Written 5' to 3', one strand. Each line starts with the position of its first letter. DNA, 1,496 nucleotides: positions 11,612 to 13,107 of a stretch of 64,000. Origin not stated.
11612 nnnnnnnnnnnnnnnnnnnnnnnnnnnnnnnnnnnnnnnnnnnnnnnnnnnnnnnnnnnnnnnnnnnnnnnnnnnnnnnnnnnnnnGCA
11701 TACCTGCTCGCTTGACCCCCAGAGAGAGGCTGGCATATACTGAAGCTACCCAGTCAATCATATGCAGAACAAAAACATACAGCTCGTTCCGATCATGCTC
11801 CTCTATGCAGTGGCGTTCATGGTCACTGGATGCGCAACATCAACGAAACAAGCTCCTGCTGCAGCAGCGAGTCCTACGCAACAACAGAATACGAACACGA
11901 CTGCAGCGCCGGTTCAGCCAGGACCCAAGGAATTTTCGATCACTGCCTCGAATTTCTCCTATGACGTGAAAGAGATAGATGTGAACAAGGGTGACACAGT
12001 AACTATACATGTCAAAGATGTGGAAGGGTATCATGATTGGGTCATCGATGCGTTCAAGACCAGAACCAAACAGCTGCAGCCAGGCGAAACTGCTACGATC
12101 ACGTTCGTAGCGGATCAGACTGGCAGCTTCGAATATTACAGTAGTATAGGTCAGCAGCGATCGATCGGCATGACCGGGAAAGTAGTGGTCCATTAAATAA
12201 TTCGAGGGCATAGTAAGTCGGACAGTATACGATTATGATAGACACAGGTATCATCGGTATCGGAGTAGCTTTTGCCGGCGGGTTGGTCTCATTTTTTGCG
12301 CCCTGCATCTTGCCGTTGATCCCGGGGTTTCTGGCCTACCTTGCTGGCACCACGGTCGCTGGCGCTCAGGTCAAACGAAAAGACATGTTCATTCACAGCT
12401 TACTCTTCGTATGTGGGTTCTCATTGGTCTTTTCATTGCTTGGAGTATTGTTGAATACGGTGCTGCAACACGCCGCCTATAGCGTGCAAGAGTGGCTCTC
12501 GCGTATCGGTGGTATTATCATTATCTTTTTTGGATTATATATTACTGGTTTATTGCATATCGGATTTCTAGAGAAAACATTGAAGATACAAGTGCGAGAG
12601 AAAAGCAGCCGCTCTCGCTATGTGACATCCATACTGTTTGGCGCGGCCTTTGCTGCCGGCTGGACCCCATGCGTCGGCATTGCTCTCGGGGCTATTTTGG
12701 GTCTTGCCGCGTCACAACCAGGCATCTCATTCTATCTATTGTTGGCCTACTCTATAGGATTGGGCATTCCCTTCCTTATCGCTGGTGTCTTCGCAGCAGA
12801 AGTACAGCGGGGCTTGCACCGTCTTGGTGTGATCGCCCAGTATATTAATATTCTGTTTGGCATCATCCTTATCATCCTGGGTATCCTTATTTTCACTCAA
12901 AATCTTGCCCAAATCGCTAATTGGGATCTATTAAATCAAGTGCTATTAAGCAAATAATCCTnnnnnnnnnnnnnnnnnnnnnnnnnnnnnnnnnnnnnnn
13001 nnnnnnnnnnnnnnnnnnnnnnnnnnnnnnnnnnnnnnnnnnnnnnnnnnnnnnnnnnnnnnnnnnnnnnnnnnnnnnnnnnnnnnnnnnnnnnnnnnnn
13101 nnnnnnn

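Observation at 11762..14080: Cupredoxin-like lipoprotein with lost copper ligands + CcdA + TlpA-like reductase operon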

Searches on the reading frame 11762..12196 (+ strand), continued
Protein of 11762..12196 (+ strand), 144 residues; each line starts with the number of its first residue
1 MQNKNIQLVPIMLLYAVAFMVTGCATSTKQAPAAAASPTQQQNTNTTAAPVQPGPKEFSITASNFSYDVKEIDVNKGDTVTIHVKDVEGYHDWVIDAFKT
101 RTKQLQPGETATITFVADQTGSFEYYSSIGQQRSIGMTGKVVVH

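Call 34: fold_search(model_id=the predicted structure, library=pdb)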
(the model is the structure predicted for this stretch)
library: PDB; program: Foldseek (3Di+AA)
matches with E <= 10: 1521; with E <= 0.001: 723
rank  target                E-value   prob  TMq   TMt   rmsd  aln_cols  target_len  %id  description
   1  4hcf_A                3.3e-09  1.00  0.56  0.90   1.3        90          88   19  Crystal Structure of Uncharacterized Cupredoxin-like Domain Protein Cupredoxin_1 with Copper Bound from Bacillus anthr (released 2012-10-17)
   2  6kol                  3.8e-09  1.00  0.56  0.64   3.9       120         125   24  Crystal structure of auracyanin from photosynthetic bacterium Roseiflexus castenholzii (released 2020-01-29)
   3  6y72_A                4.8e-09  1.00  0.54  0.14   1.8        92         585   27  Pseudomonas stutzeri nitrous oxide reductase mutant, H178A (released 2021-01-27)
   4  7aq5_B                7.5e-09  1.00  0.54  0.14   1.4        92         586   26  Pseudomonas stutzeri nitrous oxide reductase mutant, H583N (released 2021-01-13)
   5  6y6y_A                8.5e-09  1.00  0.54  0.14   1.4        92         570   27  Pseudomonas stutzeri nitrous oxide reductase mutant, H129A (released 2021-01-27)
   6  7aq5_A                9.0e-09  1.00  0.54  0.14   1.8        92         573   26  Pseudomonas stutzeri nitrous oxide reductase mutant, H583N (released 2021-01-13)
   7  6y77_B                9.6e-09  1.00  0.55  0.14   1.8        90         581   28  Pseudomonas stutzeri nitrous oxide reductase mutant, H326A (released 2021-01-27)
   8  6y7e_A                9.6e-09  1.00  0.54  0.14   1.8        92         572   27  Pseudomonas stutzeri nitrous oxide reductase mutant, H494A (released 2021-01-27)
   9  4hcg_B                9.6e-09  1.00  0.55  0.86   3.5        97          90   18  Uncharacterized Cupredoxin-like Domain Protein Cupredoxin_1 with Zinc bound from Bacillus anthracis (released 2012-10-17)
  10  6y7d_A                1.1e-08  1.00  0.54  0.14   1.8        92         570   27  Pseudomonas stutzeri nitrous oxide reductase mutant, H433A (released 2021-01-27)
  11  3sbp_A                1.1e-08  1.00  0.54  0.14   1.8        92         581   27  Pseudomonas stutzeri nitrous oxide reductase, P1 crystal form (released 2011-08-10)
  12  3sbp_D                1.1e-08  1.00  0.54  0.14   1.8        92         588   27  Pseudomonas stutzeri nitrous oxide reductase, P1 crystal form (released 2011-08-10)
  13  6y7e_B                1.2e-08  1.00  0.55  0.14   1.8        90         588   28  Pseudomonas stutzeri nitrous oxide reductase mutant, H494A (released 2021-01-27)
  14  3sbp_G                1.2e-08  1.00  0.54  0.14   1.8        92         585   27  Pseudomonas stutzeri nitrous oxide reductase, P1 crystal form (released 2011-08-10)
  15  6y77_A                1.2e-08  1.00  0.54  0.14   1.9        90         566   28  Pseudomonas stutzeri nitrous oxide reductase mutant, H326A (released 2021-01-27)
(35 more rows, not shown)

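Call 42: search_protein_families(library=pfam, proteins=[L015:4451-5764:+, L018:2513-3154:+, L017:3359-3835:+, L027:7426-7905:+, L027:7137-7421:+], max_evalue=0.001)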
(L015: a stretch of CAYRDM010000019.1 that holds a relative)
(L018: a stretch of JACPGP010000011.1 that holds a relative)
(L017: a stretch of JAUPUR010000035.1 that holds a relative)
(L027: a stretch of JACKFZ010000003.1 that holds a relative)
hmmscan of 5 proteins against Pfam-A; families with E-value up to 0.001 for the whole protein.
L015:4451-5764:+ (437 aa): 5 families
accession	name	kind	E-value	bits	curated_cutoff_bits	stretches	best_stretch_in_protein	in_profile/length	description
PF01794.25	Ferric_reduct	-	9.2e-17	61.7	28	1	49-171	1-120/121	Ferric reductase like transmembrane component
PF00175.26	NAD_binding_1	-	7.8e-14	52.7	22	1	323-415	1-107/109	Oxidoreductase NAD-binding domain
PF08022.18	FAD_binding_8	-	4.7e-10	40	22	1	223-296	8-81/109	FAD-binding domain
PF08030.17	NAD_binding_6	-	1.1e-05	26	22.2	0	320-363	3-53/156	Ferric reductase NAD binding domain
PF00970.30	FAD_binding_6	-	0.00042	21.1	21.1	1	240-311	24-97/99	Oxidoreductase FAD-binding domain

L018:2513-3154:+ (213 aa): 1 family
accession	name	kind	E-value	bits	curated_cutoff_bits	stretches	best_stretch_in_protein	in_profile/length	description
PF01794.25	Ferric_reduct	-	2.7e-09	37.6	28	1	48-162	8-120/121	Ferric reductase like transmembrane component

L017:3359-3835:+ (158 aa): 1 family
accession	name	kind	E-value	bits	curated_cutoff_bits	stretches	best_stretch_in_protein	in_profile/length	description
PF03073.20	TspO_MBR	-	5.1e-47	159.7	24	1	12-154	1-143/145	TspO/MBR family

L027:7426-7905:+ (159 aa): 6 families
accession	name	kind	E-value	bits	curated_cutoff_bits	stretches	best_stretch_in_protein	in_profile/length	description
PF00085.26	Thioredoxin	-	1.6e-14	54.2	23.5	1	68-158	12-101/103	Thioredoxin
PF00578.27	AhpC-TSA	-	1.9e-05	25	26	1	72-141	22-94/124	AhpC/TSA family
PF13098.12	Thioredoxin_2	-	6.5e-05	23.7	27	1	74-147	5-93/104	Thioredoxin-like domain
PF06110.17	TXD17-like_Trx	-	0.00014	21.9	23.1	1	55-135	16-96/119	Thioredoxin domain-containing protein 17-like, thioredoxin domain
PF13905.12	Thioredoxin_8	-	0.00015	22.5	27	0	77-116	4-45/94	Thioredoxin-like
PF13899.12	Thioredoxin_7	-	0.00027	21.5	27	1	76-114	19-60/83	Thioredoxin-like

L027:7137-7421:+ (94 aa): 4 families
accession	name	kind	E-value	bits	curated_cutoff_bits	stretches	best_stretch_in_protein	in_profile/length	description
PF01022.26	HTH_5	-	6.7e-13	48.7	22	1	18-66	1-47/47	Bacterial regulatory protein, arsR family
PF12840.13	HTH_20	-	1e-05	25.8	27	1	16-65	1-49/51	Helix-turn-helix domain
PF12802.13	MarR_2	-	0.00015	22.3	27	1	22-66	8-52/61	MarR family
PF13412.12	HTH_24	-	0.00026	20.9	21.9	1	18-64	2-47/48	Winged helix-turn-helix DNA-binding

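Call 52: find_encoding_contigs(protein=P0035, flank=5000, max_places=1)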
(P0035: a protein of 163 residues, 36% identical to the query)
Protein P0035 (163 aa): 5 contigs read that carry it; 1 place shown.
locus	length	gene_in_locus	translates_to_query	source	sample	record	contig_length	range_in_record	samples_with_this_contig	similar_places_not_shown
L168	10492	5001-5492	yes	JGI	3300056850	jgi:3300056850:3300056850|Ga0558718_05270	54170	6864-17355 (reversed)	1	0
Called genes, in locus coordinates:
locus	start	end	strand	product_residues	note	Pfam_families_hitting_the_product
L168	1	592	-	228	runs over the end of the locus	PF00702:Hydrolase (weak), PF12710:HAD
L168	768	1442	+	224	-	PF04542:Sigma70_r2, PF08281:Sigma70_r4_2, PF04545:Sigma70_r4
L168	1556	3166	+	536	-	-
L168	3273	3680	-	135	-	-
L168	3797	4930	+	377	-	PF09587:PGA_cap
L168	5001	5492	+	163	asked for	PF07731:Cu-oxidase_2 (faint), PF13473:Cupredoxin_1, PF07732:Cu-oxidase_3 (faint), PF00127:Copper-bind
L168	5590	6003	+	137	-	PF01741:MscL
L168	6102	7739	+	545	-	PF02776:TPP_enzyme_N, PF00205:TPP_enzyme_M, PF02775:TPP_enzyme_C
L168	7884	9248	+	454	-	PF00171:Aldedh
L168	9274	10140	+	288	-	-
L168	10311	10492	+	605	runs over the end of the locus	PF00456:Transketolase_N, PF00676:E1_dh, PF13292:DXP_synthase_N (weak), PF02779:Transket_pyr, PF02780:Transketolase_C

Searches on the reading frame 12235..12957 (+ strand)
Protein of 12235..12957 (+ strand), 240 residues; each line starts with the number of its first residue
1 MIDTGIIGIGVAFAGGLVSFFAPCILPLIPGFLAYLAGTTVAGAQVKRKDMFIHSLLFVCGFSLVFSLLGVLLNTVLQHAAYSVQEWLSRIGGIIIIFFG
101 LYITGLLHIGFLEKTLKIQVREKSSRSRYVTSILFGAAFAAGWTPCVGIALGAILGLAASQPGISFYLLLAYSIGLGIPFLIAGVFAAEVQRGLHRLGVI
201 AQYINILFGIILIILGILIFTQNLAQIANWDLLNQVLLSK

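Call 3: search_protein_families(library=pfam, proteins=[window:12235-12957:+], max_evalue=0.01)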
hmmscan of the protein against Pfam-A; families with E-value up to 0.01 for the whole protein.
window:12235-12957:+ (240 aa): 1 family
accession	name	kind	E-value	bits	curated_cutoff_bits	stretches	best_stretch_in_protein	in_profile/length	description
PF02683.22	DsbD_TM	-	5e-16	59.1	27.1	1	10-221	6-216/219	Cytochrome C biogenesis protein transmembrane domain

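Call 4: search_protein_families(library=ncbifam, proteins=[window:12235-12957:+], max_evalue=0.01)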
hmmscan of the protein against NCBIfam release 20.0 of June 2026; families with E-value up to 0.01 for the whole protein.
window:12235-12957:+ (240 aa): 3 families
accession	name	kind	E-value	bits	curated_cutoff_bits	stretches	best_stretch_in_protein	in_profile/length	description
NF045694.1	seleno_TsoB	exception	1.2e-15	56.7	805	1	11-238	187-409/572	rhodanese/DsbD fusion-like selenoprotein TsoB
NF040495.1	tranport_ArsG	equivalog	3.8e-11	42.8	200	1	10-221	8-222/225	aromatic aminobenezylarsenical efflux permease ArsG family transporter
NF001419.0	PRK00293.1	subfamily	2.1e-09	36.5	330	1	11-232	174-394/574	protein-disulfide reductase DsbD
